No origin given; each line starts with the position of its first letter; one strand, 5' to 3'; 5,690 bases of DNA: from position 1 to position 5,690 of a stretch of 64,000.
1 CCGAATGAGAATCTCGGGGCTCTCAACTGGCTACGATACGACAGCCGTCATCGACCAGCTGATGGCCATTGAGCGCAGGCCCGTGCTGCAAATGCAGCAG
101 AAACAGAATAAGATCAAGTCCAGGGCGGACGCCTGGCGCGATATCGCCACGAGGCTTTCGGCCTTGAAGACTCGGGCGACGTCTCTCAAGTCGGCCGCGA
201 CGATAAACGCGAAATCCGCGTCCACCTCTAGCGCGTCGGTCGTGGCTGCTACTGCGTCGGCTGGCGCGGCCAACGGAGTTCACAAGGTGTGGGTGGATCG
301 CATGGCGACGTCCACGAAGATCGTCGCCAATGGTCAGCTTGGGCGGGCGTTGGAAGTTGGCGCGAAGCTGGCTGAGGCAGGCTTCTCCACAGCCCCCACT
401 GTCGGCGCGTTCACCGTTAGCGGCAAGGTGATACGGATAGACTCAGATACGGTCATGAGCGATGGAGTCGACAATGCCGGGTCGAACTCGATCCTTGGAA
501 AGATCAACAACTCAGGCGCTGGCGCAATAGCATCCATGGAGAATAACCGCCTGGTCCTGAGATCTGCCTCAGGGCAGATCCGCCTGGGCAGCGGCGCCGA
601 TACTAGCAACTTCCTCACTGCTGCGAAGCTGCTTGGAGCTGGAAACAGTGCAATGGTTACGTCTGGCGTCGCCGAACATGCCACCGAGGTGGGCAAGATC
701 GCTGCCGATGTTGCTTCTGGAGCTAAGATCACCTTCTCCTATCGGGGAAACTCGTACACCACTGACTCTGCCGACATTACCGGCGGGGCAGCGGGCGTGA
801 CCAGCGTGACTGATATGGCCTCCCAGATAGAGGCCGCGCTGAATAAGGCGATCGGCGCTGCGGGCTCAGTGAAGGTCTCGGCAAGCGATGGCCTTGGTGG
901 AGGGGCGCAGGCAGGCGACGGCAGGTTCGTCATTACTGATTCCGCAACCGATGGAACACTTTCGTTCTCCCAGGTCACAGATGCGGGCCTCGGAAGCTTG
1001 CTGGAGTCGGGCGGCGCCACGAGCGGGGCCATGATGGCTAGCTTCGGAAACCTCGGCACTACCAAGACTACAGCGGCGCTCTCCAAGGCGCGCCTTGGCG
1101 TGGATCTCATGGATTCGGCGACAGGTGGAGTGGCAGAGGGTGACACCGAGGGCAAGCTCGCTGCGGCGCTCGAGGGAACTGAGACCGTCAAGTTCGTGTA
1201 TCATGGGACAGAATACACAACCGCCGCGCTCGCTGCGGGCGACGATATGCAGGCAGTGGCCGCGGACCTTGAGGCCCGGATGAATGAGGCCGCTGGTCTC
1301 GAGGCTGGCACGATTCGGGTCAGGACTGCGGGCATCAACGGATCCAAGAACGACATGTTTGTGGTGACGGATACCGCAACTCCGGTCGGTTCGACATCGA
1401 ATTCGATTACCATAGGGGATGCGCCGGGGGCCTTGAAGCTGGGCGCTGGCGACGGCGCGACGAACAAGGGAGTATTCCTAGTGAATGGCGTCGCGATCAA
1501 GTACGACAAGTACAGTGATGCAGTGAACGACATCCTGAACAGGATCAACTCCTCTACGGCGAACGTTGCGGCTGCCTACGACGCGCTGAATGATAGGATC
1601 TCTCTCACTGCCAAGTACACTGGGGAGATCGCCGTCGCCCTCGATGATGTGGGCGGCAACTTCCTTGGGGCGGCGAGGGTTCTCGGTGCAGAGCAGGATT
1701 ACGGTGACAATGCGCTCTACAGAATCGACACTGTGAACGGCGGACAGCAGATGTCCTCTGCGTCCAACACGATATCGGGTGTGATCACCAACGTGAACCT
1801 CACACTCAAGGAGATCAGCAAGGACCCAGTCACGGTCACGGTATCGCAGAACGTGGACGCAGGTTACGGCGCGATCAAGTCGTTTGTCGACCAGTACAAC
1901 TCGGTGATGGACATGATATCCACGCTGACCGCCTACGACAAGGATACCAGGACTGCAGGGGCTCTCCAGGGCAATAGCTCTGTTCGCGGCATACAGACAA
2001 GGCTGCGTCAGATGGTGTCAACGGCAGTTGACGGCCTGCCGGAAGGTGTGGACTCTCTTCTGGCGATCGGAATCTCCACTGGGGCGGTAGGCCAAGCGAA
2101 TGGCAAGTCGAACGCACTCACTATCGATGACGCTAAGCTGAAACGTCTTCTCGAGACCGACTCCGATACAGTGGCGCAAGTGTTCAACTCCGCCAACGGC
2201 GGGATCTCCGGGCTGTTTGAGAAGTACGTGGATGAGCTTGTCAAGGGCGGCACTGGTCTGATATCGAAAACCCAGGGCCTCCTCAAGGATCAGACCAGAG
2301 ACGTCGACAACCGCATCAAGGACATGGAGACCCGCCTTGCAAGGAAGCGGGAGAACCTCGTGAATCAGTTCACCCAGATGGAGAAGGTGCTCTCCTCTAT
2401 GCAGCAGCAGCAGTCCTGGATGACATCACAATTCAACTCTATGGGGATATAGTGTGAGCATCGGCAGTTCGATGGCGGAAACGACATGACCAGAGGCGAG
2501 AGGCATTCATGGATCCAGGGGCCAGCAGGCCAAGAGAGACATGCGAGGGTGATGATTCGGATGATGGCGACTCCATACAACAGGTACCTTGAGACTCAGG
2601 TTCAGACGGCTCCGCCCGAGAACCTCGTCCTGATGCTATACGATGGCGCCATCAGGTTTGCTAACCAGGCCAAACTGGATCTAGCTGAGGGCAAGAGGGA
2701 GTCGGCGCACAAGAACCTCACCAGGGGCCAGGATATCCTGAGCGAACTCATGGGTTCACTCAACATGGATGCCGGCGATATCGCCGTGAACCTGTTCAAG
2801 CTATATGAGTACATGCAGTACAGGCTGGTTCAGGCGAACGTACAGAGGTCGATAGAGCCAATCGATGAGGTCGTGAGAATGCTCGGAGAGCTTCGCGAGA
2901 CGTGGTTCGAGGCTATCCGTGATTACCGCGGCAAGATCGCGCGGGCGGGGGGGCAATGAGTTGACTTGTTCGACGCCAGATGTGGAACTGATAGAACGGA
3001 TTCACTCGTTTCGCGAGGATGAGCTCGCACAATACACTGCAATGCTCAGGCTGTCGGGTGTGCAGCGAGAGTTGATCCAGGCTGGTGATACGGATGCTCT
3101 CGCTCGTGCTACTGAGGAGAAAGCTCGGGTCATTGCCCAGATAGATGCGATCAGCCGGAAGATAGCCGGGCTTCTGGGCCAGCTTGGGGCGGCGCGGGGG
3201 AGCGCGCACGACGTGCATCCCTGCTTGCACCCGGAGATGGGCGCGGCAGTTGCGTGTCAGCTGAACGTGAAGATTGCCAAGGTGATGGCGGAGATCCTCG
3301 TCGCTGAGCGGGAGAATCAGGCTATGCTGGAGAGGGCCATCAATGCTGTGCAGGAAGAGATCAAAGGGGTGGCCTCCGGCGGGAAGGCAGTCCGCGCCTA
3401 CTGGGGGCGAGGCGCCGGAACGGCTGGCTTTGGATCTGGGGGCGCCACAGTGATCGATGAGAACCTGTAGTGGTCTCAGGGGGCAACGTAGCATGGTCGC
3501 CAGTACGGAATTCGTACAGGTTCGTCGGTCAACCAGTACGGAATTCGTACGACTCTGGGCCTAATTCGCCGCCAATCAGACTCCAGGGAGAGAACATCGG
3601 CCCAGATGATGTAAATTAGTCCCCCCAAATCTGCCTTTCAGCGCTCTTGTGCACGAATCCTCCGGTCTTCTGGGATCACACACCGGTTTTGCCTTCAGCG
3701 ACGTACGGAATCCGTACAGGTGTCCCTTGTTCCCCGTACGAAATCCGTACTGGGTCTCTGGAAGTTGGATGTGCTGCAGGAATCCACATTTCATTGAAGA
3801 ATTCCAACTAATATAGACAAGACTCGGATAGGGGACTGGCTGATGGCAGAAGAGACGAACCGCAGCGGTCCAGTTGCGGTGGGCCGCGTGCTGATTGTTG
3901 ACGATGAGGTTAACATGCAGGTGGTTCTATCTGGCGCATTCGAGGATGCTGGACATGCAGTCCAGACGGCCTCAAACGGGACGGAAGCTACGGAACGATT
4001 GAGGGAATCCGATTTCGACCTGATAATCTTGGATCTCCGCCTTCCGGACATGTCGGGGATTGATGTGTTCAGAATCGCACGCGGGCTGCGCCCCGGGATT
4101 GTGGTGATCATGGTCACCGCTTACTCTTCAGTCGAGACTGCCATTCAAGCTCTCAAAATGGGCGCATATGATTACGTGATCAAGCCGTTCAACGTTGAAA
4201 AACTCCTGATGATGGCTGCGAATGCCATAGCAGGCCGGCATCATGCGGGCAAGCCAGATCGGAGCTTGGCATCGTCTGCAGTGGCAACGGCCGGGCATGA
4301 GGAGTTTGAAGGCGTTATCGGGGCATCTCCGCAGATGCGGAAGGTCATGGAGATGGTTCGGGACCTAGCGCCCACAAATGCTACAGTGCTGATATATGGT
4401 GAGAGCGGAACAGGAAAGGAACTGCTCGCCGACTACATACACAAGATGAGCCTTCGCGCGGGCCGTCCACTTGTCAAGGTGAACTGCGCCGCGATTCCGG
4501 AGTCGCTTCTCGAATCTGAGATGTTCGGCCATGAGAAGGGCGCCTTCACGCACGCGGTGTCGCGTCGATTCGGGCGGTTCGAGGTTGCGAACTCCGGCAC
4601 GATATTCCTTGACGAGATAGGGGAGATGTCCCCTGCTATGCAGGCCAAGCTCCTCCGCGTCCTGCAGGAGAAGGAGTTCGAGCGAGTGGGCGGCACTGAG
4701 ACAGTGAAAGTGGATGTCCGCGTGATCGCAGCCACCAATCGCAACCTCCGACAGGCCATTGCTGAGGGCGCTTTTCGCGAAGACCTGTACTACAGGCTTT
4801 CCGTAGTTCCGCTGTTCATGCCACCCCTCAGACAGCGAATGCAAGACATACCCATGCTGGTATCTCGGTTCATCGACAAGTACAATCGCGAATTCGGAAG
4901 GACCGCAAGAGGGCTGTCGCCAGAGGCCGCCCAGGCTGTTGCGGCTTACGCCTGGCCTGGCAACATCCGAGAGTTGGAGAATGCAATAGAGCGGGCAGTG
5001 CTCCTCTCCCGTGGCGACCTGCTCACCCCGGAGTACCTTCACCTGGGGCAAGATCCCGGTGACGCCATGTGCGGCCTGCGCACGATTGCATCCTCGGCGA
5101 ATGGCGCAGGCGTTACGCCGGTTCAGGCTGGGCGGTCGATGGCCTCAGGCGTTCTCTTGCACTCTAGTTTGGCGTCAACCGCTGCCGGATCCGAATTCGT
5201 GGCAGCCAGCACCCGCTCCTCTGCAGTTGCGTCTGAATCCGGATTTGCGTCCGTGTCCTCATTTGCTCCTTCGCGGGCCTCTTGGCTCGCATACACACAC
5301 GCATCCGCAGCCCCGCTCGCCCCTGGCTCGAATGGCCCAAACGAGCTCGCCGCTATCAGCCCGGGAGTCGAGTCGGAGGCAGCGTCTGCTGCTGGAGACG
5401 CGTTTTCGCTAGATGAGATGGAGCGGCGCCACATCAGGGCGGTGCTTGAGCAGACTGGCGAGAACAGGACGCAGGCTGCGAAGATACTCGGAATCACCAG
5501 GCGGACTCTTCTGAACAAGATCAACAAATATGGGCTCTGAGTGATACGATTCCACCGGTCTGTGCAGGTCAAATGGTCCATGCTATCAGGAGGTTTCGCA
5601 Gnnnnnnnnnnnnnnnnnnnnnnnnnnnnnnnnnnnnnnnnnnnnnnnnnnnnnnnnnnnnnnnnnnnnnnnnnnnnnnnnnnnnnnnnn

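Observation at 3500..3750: Four copies of a 15-bp palindrome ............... upstream of the sigma-54 flagellar regulator gene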

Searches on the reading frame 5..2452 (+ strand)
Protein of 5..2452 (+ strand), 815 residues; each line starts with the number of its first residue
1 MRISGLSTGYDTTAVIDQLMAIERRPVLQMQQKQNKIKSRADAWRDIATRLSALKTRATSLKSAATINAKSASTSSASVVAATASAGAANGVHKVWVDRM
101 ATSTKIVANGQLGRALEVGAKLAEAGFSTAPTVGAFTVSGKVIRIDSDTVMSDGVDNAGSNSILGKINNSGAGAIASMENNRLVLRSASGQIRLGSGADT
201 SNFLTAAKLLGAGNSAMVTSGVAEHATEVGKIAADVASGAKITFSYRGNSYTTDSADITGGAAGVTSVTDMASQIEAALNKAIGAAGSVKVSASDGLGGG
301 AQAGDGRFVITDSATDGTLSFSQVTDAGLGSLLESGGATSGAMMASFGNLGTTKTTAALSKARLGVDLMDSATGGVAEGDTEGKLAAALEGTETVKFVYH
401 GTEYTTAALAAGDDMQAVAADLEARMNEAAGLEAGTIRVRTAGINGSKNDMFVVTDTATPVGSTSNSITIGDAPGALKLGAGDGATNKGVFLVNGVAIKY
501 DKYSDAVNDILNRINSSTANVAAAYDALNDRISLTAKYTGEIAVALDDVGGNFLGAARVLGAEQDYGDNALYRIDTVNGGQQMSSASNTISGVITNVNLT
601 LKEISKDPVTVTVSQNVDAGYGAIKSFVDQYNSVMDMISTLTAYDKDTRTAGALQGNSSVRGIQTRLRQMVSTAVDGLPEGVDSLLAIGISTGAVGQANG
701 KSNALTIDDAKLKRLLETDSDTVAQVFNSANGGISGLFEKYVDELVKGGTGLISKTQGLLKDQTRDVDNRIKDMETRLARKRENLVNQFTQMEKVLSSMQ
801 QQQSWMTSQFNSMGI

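Call 4: search_protein_families(library=pfam, proteins=[window:5-2452:+], max_evalue=0.01)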
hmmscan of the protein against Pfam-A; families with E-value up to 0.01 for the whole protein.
window:5-2452:+ (815 aa): 2 families
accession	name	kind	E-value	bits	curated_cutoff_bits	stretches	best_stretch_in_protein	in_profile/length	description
PF07195.17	FliD_C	-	4.7e-48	164.1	25.4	1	568-801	2-236/236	Flagellar hook-associated protein 2 C-terminus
PF02465.23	FliD_N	-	2e-22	80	24.8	1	8-103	1-96/97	Flagellar hook-associated protein 2 N-terminus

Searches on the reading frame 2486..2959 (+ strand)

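Call 4: search_protein_families(library=pfam, proteins=[window:2486-2959:+], max_evalue=0.01)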
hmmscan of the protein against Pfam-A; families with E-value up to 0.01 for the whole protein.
window:2486-2959:+ (157 aa): 1 family
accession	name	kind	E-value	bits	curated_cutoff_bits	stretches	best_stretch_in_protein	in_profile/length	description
PF02561.19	FliS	-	2.9e-40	137.6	26.7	1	31-143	1-114/115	Flagellar protein FliS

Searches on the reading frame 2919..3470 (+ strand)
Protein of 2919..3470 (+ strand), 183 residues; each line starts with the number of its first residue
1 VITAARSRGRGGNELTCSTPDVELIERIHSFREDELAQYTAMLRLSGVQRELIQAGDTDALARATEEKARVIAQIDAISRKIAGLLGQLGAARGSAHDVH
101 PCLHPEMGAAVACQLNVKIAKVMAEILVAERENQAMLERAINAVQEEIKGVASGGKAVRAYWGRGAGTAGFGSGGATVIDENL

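Call 4: search_protein_families(library=pfam, proteins=[window:2919-3470:+], max_evalue=0.01)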
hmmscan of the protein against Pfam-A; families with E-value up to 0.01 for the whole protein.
window:2919-3470:+ (183 aa): 3 families
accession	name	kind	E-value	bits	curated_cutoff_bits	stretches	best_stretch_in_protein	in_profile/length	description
PF05130.17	FlgN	-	3.5e-11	44.2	30.5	1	26-164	4-142/147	FlgN protein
PF05400.18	FliT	-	0.0035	18.5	29.5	0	118-161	42-85/85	Flagellar protein FliT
PF23991.1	DUF7310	-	0.0066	17.3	40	0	44-99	4-63/83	Coiled-coil region of unknown function (DUF7310)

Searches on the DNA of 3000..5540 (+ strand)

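Call 5: search_rna_families(source=window, start=3000, end=4300, threshold=evalue, max_evalue=10)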
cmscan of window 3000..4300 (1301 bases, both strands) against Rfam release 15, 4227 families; matches with E-value up to 10: 2.
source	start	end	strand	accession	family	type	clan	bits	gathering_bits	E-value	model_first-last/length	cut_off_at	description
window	3300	3435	+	RF02204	WT1-AS_2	Gene; lncRNA;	-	17.6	45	1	1-137/137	no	WT1 antisense RNA conserved region 2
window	3681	3770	+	RF00637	mir-276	Gene; miRNA;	-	17.4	62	0.4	1-90/90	no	mir-276 microRNA precursor family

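Call 57: search_dna_similar(query=window:3471-3842:+, collection=phages, mode=distant, max_evalue=1, max_rows=15)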
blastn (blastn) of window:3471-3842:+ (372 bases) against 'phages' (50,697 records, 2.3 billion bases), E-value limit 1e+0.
No match.

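Call 58: search_dna_similar(query=window:3471-3842:+, collection=plasmids, mode=distant, max_evalue=1, max_rows=15)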
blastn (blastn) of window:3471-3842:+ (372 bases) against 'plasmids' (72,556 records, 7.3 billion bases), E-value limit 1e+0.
No match.

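Call 73: search_rna_families(source=L078, start=4250, end=5050, threshold=evalue, max_evalue=1)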
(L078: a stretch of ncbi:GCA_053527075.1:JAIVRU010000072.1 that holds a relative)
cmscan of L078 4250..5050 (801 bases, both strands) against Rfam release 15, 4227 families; matches with E-value up to 1: 8.
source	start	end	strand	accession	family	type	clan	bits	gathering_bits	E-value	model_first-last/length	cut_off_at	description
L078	4400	4468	+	RF04067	mir-4520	Gene; miRNA;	-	36.1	90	2.3e-06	1-70/70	no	mir-4520 microRNA precursor family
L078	4399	4467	-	RF04067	mir-4520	Gene; miRNA;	-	35.9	90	2.7e-06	1-70/70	no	mir-4520 microRNA precursor family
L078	4403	4464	+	RF02254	mir-35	Gene; miRNA;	CL00088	26.7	70.2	0.011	1-72/72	no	mir-35 microRNA precursor family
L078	4402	4465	-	RF04141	MIR8622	Gene; miRNA;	-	25.4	197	0.02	1-212/212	no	MIR8622 microRNA precursor family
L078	4407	4460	-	RF03888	mir-3160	Gene; miRNA;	-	25.1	80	0.12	1-83/83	no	mir-3160 microRNA precursor family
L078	4409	4459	+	RF03863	mir-1258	Gene; miRNA;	-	24.4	74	0.058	1-72/72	no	mir-1258 microRNA precursor family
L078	4407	4460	+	RF03888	mir-3160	Gene; miRNA;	-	23.6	80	0.25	1-83/83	no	mir-3160 microRNA precursor family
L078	4402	4465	+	RF04141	MIR8622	Gene; miRNA;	-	21.2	197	0.17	1-212/212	no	MIR8622 microRNA precursor family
